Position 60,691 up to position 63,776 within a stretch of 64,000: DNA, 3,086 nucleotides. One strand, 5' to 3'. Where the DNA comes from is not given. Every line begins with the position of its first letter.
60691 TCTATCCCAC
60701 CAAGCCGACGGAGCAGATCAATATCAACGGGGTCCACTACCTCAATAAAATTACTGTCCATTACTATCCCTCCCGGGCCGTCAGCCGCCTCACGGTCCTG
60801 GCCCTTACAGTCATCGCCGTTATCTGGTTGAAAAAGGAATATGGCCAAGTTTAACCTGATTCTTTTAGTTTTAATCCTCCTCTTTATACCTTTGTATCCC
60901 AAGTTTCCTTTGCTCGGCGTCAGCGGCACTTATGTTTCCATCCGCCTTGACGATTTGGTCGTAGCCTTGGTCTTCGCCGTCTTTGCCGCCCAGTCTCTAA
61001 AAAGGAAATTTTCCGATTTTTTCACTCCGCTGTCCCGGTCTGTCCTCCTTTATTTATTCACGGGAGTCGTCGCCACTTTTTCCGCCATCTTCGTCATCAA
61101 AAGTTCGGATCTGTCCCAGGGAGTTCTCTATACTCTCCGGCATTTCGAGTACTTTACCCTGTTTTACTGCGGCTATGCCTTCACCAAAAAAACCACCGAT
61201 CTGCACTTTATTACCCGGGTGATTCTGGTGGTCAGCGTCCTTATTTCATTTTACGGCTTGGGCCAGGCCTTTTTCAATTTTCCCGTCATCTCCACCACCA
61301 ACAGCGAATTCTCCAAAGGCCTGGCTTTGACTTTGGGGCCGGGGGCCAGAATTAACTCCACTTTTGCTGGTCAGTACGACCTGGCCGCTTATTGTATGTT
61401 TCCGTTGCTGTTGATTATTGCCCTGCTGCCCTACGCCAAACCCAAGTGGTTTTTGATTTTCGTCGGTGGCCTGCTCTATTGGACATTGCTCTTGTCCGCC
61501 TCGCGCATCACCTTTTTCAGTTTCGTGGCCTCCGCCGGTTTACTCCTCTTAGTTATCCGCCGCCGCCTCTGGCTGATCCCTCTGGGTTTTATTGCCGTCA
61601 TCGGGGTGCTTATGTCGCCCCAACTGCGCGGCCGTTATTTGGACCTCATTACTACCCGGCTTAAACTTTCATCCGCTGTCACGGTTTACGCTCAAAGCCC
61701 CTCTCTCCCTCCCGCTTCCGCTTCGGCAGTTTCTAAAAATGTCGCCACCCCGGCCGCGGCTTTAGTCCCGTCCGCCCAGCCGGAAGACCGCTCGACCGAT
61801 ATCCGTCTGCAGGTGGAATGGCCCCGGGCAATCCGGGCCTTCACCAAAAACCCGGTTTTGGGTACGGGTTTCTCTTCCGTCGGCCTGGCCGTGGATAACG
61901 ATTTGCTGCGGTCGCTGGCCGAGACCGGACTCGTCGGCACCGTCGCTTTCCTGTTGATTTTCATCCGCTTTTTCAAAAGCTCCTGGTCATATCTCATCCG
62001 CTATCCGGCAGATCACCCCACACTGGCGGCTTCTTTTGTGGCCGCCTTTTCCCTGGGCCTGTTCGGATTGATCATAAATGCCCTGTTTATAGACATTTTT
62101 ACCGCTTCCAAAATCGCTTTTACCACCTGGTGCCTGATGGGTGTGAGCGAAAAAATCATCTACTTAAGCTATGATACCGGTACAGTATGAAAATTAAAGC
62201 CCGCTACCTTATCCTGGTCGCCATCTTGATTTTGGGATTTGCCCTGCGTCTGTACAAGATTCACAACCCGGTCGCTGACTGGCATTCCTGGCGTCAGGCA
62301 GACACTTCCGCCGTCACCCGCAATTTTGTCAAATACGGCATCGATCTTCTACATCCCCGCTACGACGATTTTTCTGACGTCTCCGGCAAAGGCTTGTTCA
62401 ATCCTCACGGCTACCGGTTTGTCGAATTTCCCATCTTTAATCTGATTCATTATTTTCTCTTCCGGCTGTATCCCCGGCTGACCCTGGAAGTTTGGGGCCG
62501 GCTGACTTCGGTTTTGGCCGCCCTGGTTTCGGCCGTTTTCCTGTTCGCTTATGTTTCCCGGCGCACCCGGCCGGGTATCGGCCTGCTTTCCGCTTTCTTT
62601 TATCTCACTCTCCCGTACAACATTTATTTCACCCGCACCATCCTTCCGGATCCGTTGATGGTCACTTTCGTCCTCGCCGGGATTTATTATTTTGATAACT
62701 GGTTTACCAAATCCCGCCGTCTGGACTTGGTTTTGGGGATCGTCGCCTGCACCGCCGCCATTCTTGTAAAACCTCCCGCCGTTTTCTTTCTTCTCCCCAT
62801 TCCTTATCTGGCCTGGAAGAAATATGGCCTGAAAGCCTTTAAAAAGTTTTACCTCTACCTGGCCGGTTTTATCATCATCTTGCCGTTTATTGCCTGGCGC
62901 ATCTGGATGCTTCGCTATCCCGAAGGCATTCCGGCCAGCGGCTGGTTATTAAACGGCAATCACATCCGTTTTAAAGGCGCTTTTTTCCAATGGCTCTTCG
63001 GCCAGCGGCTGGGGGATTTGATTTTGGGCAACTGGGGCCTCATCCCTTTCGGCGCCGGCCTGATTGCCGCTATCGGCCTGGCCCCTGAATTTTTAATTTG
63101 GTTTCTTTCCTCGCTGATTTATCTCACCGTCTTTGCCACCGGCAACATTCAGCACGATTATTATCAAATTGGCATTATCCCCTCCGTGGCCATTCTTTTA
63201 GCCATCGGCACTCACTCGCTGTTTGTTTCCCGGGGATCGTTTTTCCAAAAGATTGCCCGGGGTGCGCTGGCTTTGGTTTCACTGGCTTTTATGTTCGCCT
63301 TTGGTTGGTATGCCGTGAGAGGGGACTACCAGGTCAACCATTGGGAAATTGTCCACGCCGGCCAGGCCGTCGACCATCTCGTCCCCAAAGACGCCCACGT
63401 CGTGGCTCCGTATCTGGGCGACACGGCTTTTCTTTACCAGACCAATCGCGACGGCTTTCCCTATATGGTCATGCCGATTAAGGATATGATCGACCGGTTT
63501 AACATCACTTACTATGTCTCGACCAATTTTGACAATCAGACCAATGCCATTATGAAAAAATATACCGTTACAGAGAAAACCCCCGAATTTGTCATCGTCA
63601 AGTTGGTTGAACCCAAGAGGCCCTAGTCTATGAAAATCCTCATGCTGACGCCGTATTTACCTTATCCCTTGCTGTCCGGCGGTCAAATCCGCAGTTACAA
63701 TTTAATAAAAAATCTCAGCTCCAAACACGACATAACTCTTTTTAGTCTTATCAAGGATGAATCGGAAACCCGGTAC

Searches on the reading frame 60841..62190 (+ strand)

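Call 81: search_protein_families(library=pfam, proteins=[window:60841-62190:+], max_evalue=0.0001)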
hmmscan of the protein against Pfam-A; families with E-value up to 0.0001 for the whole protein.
window:60841-62190:+ (449 aa): 1 family
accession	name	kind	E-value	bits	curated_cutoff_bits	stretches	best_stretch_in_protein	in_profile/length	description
PF04932.20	Wzy_C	-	3.1e-12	47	31.7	1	211-371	5-149/149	O-Antigen ligase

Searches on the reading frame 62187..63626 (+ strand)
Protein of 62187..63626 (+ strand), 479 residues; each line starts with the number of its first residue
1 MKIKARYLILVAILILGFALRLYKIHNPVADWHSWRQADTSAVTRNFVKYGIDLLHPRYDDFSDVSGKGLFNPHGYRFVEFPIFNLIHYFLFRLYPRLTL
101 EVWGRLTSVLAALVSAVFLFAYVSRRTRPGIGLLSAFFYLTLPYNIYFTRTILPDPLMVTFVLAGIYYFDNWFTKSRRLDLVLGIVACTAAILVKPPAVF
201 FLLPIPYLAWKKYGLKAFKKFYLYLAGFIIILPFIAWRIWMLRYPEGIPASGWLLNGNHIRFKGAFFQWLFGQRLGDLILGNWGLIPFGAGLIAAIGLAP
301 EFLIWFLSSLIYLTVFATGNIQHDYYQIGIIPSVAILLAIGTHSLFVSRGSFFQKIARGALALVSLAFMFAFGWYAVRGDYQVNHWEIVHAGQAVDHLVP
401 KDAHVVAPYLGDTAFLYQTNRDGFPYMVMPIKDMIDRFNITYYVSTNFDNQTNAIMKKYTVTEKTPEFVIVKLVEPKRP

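Call 81: search_protein_families(library=pfam, proteins=[window:62187-63626:+], max_evalue=0.0001)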
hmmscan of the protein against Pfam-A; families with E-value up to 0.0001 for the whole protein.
window:62187-63626:+ (479 aa): 2 families
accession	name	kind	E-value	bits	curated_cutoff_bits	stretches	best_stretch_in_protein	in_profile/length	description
PF13231.12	PMT_2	-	1.1e-11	45.6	26.1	1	102-240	22-160/160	Dolichyl-phosphate-mannose-protein mannosyltransferase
PF02366.24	PMT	-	1.6e-08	34.8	22.7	1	93-234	74-230/245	Dolichyl-phosphate-mannose-protein mannosyltransferase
